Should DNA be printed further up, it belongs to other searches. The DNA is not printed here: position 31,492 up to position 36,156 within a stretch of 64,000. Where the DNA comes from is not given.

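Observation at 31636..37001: ElbD/ElbE-like ether-lipid (fatty alcohol / alkylglycerol) module: a 1457-aa FAR-ligase-ACP-AGPAT megaenzyme plus epimerase-family reductase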

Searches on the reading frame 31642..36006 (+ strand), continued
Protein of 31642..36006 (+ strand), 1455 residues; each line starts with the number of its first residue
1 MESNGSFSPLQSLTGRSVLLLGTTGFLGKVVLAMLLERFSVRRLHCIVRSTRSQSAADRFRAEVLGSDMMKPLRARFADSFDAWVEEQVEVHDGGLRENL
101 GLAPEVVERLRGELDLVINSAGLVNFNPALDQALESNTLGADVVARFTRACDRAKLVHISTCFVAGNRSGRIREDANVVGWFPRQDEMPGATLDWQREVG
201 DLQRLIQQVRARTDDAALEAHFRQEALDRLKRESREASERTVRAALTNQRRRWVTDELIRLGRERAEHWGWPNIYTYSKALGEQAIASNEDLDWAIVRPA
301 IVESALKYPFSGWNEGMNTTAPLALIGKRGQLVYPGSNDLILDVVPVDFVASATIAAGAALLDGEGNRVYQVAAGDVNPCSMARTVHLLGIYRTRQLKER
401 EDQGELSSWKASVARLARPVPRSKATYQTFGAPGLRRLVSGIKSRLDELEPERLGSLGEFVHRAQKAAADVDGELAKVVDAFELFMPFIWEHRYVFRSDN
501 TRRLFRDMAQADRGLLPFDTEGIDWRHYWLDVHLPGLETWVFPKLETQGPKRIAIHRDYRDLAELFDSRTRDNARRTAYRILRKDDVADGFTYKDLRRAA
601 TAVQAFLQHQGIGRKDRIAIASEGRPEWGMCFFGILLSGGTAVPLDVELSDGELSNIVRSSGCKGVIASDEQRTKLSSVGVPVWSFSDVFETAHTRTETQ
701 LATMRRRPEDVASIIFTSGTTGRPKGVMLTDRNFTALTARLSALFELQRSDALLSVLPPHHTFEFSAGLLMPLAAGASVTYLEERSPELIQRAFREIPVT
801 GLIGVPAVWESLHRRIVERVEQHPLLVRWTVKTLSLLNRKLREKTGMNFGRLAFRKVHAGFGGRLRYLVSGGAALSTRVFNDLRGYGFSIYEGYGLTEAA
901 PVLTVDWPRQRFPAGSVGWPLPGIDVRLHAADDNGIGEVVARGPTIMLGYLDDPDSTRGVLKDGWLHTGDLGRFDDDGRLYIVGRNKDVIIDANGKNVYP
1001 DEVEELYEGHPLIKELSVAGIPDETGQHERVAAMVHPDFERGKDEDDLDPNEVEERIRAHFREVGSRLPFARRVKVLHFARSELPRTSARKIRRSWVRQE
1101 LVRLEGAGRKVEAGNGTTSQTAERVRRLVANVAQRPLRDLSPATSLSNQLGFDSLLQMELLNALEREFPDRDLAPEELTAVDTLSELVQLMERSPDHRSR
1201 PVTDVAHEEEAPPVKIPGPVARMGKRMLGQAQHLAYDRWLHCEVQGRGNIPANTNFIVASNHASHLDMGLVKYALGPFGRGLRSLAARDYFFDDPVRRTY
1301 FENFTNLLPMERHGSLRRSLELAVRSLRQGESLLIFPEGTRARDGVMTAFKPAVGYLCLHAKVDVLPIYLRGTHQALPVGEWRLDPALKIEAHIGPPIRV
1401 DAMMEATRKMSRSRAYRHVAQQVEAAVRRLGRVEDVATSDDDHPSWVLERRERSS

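Call 48: find_encoding_contigs(protein=P0070, flank=10000, max_places=1)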
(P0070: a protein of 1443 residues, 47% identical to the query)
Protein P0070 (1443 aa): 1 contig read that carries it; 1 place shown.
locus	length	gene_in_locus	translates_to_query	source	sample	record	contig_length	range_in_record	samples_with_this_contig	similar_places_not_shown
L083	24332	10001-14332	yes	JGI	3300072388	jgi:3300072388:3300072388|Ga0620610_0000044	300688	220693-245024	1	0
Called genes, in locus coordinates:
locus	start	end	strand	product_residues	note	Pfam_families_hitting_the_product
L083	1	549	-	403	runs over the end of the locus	PF07549:Sec_GG, PF02355:SecD_SecF_C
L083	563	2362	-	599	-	PF21760:SecD_1st, PF22599:SecDF_P1_head, PF02355:SecD_SecF_C, PF03176:MMPL (faint)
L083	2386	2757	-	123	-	PF02699:YajC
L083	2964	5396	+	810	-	PF03065:Glyco_hydro_57, PF12055:DUF3536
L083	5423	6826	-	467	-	PF00206:Lyase_1, PF10415:FumaraseC_C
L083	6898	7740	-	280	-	PF00487:FA_desaturase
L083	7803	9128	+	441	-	PF01757:Acyl_transf_3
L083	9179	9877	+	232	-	-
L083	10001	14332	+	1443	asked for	PF07993:NAD_binding_4, PF03015:Sterile, PF00501:AMP-binding, PF01553:Acyltransferase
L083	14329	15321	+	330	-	PF01073:3Beta_HSD, PF01370:Epimerase, PF02719:Polysacc_synt_2 (faint), PF05368:NmrA, PF07993:NAD_binding_4 (weak), PF13460:NAD_binding_10, PF16363:GDP_Man_Dehyd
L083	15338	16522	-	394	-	-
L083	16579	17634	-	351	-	-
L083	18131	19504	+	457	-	PF22458:RsmF-B_ferredox, PF01189:Methyltr_RsmB-F, PF13649:Methyltransf_25 (faint)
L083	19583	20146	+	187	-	PF00990:GGDEF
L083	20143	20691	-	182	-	PF16697:Yop-YscD_cpl, PF00498:FHA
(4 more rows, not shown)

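Call 53: find_encoding_contigs(protein=P0033, flank=10000, max_places=1)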
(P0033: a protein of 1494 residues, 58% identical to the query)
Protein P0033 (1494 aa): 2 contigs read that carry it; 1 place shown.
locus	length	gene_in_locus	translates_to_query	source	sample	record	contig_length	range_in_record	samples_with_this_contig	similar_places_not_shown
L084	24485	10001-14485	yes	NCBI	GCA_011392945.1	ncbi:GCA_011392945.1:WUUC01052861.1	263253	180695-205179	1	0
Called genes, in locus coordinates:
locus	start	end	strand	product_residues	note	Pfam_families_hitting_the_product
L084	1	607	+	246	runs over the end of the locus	PF13489:Methyltransf_23 (weak)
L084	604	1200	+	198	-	-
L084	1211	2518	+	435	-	-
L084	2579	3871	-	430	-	PF04055:Radical_SAM, PF12544:LAM_C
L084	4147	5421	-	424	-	PF07478:Dala_Dala_lig_C, PF13535:ATP-grasp_4 (weak)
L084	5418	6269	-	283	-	PF00149:Metallophos, PF12850:Metallophos_2 (weak)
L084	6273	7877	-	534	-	PF03065:Glyco_hydro_57, PF09210:BE_C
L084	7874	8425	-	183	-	PF16258:DUF4912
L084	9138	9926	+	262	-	-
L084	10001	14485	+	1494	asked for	PF07993:NAD_binding_4, PF03015:Sterile, PF00501:AMP-binding, PF13193:AMP-binding_C (weak), PF00550:PP-binding (weak), PF01553:Acyltransferase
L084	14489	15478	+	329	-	PF01073:3Beta_HSD, PF01370:Epimerase, PF04321:RmlD_sub_bind (weak), PF05368:NmrA, PF13460:NAD_binding_10, PF16363:GDP_Man_Dehyd, PF07993:NAD_binding_4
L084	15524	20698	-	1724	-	PF12371:TMEM131_like_N (faint), PF22073:Cep192_D4 (faint), PF22544:HYDIN_VesB_CFA65-like_Ig (faint), PF15780:ASH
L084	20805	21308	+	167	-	-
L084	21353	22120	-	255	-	PF08032:SpoU_sub_bind, PF00588:SpoU_methylase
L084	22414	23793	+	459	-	PF22458:RsmF-B_ferredox, PF01189:Methyltr_RsmB-F, PF01209:Ubie_methyltran (weak), PF13847:Methyltransf_31, PF24675:NpmA (faint), PF13649:Methyltransf_25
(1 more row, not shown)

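Call 54: find_encoding_contigs(protein=P0066, flank=10000, max_places=1)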
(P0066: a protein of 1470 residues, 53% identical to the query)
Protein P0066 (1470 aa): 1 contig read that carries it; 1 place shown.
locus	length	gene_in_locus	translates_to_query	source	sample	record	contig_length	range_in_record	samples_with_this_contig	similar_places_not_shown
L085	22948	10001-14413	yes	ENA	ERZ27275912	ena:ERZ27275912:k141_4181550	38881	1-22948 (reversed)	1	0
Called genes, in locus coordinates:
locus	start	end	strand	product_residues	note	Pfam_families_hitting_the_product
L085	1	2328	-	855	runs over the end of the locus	PF13191:AAA_16 (weak), PF00004:AAA, PF17871:AAA_lid_9, PF00004:AAA (weak), PF07724:AAA_2, PF07728:AAA_5, PF13401:AAA_22 (weak), PF10431:ClpB_D2-small, +3 more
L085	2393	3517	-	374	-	-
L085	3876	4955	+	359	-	PF02441:Flavoprotein, PF04127:DFP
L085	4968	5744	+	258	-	PF03167:UDG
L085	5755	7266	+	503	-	PF25145:NfeD1b_N, PF00574:CLP_protease (faint), PF24961:NfeD_membrane, PF01957:NfeD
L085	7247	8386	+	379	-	PF04706:Dickkopf_N (faint)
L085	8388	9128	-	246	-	PF16258:DUF4912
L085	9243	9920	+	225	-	-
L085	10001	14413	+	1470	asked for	PF01370:Epimerase (faint), PF07993:NAD_binding_4, PF03015:Sterile, PF00501:AMP-binding, PF13193:AMP-binding_C (weak), PF00550:PP-binding, PF01553:Acyltransferase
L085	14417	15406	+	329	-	PF01073:3Beta_HSD, PF01370:Epimerase, PF04321:RmlD_sub_bind (weak), PF05368:NmrA, PF07993:NAD_binding_4 (faint), PF13460:NAD_binding_10, PF16363:GDP_Man_Dehyd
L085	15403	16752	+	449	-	PF22458:RsmF-B_ferredox, PF01209:Ubie_methyltran (weak), PF01189:Methyltr_RsmB-F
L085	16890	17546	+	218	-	-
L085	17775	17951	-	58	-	-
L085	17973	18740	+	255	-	-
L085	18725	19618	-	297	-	PF00753:Lactamase_B, PF12706:Lactamase_B_2, PF23023:Anti-Pycsar_Apyc1 (faint)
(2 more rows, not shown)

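Call 55: find_encoding_contigs(protein=P0123, flank=10000, max_places=1)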
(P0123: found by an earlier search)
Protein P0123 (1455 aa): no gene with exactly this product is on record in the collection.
